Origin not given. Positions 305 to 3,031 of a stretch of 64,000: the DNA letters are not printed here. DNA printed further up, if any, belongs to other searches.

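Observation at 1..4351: Unusual Fe-S flavoprotein operon: NuoF-like subunit, NuoG-like/PyrK-like fusion and GltD/NfnB-like subunit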

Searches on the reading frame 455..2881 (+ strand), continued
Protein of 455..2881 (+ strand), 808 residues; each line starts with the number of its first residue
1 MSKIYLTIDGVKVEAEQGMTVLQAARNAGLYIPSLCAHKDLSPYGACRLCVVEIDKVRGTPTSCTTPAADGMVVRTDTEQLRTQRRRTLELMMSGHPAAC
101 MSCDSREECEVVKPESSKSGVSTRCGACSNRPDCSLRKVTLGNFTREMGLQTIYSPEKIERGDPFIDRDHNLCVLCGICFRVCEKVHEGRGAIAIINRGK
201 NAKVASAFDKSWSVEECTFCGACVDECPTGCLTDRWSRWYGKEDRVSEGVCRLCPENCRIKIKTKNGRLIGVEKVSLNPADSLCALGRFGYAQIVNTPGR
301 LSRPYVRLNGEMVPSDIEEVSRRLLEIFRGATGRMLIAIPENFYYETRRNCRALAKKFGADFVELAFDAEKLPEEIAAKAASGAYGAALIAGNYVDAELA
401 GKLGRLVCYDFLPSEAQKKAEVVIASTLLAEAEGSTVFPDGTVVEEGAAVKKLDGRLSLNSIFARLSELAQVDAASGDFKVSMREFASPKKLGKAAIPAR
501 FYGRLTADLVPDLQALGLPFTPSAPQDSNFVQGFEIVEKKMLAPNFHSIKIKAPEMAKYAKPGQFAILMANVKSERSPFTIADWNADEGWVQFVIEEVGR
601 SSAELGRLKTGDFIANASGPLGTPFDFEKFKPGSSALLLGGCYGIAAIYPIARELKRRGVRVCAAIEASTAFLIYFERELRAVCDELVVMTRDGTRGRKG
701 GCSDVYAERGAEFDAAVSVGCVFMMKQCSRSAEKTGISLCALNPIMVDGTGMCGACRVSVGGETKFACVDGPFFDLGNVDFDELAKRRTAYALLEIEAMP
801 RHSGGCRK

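Call 78: find_related_loci(query=A2, collection=metagenome_contigs, flank=6000)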
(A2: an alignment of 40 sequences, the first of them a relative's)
Query A2 (791 aa) in metagenome_contigs; peptide patterns used: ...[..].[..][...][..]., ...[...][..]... (x = any residue, [..] = any of these).
600 stretches matched a pattern (row limit reached: there are more); 501 encode a relative of the query (tblastn E <= 1e-3); the best 80 are kept; 80 distinct loci.
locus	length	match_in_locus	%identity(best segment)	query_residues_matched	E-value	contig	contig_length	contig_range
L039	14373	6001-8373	100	1-791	0e+0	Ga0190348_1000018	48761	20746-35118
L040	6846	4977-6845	68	1-623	0e+0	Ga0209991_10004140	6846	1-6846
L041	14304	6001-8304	46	1-787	0e+0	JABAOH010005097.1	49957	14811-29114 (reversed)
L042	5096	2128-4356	44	2-730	0e+0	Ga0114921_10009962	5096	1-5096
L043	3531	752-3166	42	2-789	0e+0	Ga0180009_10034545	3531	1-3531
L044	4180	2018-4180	45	2-711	0e+0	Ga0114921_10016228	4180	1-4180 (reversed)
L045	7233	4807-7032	44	2-730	0e+0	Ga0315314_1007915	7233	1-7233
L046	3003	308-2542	40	2-750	0e+0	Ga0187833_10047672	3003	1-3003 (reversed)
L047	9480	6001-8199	41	2-730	0e+0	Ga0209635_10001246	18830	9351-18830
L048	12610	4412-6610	41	2-730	0e+0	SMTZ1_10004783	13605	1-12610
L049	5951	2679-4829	42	2-730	0e+0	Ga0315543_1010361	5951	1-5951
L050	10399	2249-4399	42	2-730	0e+0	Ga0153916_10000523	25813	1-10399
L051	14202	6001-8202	41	2-726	0e+0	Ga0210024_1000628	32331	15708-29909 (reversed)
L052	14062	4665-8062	42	2-730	0e+0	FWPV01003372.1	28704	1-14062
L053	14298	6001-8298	38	2-730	7e-180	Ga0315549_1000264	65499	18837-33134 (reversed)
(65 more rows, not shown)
